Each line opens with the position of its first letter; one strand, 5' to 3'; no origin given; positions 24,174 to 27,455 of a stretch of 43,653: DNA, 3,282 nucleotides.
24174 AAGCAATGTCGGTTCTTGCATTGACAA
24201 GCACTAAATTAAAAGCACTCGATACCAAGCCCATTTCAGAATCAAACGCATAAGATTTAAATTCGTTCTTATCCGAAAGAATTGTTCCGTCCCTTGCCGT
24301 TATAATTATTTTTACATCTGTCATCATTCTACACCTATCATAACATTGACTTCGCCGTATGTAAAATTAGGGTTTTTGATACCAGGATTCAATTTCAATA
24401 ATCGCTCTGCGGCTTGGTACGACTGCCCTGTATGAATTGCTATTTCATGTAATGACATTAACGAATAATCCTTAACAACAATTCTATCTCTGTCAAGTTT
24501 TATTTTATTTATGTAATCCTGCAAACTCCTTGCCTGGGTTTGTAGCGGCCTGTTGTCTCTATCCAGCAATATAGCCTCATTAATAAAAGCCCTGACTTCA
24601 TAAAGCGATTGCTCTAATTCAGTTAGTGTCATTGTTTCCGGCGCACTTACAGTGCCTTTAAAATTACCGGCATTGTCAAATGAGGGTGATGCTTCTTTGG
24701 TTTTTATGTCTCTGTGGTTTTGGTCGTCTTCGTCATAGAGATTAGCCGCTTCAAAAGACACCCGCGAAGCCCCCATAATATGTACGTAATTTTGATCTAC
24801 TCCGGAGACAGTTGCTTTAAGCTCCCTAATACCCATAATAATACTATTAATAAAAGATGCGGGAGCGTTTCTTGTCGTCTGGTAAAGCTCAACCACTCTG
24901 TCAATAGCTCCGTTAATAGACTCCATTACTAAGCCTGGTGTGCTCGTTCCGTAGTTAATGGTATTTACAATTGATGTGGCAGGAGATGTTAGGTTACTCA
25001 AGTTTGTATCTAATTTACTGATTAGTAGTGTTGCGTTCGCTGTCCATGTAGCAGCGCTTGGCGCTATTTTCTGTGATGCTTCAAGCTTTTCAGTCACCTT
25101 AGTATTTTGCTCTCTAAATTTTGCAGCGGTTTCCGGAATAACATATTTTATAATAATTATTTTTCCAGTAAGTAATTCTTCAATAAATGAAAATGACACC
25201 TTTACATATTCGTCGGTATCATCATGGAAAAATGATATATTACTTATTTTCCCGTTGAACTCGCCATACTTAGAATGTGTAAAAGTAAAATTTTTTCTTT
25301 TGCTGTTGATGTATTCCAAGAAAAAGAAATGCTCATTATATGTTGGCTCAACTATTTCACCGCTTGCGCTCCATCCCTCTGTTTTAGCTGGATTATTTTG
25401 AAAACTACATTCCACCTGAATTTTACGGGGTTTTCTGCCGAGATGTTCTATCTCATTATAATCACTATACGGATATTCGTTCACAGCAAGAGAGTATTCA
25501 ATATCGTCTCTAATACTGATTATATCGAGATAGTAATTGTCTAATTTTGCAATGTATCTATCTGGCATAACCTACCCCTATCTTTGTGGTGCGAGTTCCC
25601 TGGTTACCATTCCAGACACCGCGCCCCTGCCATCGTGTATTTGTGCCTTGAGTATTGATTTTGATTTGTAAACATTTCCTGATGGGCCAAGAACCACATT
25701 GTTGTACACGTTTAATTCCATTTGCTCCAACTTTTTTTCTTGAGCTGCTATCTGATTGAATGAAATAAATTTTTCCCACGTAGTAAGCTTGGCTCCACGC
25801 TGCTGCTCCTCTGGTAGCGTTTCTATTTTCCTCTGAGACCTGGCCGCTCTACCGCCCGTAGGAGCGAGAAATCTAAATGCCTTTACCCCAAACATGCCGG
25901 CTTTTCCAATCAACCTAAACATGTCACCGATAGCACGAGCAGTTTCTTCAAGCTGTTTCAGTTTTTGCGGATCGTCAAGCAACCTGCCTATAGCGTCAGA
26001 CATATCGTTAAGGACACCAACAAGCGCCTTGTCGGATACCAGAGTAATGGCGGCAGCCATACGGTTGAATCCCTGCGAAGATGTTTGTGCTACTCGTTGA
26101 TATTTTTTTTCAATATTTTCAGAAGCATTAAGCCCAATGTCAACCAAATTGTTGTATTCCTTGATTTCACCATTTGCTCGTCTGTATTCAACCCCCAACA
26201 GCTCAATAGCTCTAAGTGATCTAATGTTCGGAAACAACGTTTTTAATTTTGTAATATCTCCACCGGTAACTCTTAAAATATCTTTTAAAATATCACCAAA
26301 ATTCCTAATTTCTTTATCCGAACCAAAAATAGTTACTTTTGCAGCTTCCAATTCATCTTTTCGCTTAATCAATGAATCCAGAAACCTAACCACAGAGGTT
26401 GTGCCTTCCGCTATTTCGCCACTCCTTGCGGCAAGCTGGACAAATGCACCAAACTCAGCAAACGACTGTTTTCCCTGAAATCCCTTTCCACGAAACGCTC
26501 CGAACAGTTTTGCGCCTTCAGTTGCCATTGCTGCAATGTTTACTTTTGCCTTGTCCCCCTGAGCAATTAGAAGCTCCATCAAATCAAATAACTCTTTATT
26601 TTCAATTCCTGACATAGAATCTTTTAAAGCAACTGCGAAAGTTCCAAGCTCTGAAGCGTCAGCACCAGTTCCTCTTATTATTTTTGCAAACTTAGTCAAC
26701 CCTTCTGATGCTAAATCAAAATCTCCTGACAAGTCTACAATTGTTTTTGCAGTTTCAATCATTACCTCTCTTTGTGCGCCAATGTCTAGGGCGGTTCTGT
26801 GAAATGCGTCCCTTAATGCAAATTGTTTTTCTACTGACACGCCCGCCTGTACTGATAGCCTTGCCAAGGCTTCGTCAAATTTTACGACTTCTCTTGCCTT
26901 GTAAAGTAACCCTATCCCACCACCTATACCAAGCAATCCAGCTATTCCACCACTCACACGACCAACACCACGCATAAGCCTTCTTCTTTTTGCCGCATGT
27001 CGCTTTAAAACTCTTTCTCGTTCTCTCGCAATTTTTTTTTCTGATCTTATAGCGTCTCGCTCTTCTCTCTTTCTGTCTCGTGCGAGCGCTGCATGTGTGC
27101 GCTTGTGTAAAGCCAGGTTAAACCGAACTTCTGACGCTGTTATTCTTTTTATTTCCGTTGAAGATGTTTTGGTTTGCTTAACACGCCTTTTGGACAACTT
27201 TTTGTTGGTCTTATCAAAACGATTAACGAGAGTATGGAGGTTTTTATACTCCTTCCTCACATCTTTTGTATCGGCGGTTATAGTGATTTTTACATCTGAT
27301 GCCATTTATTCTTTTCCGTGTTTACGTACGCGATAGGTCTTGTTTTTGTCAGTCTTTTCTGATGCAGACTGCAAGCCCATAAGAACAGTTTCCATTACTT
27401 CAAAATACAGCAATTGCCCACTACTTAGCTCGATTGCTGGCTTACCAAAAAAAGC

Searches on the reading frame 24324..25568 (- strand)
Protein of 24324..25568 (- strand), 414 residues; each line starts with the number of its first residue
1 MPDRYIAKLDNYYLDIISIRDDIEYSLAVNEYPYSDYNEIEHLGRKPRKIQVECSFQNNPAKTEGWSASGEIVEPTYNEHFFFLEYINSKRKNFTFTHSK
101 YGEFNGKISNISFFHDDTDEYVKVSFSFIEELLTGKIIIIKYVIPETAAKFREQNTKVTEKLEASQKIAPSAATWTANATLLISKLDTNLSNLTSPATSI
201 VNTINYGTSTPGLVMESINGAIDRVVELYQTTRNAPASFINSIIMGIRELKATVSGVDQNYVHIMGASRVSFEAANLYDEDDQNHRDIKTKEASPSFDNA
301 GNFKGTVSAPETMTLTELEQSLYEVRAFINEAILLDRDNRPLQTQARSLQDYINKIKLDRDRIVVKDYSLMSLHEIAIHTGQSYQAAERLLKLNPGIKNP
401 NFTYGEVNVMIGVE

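Call 10: search_protein_families(library=phrogs, proteins=[window:24324-25568:-], max_evalue=0.001)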
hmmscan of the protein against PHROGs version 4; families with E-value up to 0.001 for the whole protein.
window:24324-25568:- (414 aa): 1 family
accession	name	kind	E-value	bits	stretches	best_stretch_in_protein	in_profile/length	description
phrog_184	-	tail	3.2e-20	73.7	1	15-404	20-401/411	baseplate hub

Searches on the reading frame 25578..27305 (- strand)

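Call 10: search_protein_families(library=phrogs, proteins=[window:25578-27305:-], max_evalue=0.001)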
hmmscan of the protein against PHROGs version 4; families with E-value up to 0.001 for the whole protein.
window:25578-27305:- (575 aa): 3 families
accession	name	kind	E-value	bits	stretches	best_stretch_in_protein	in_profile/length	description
phrog_794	-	tail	2.4e-12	47.4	1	51-532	74-582/763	tail length tape measure protein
phrog_973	-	tail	9.2e-09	34.7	1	98-487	84-449/1465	tail length tape measure protein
phrog_19282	-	unknown function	0.00018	21.4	1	140-295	144-300/490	-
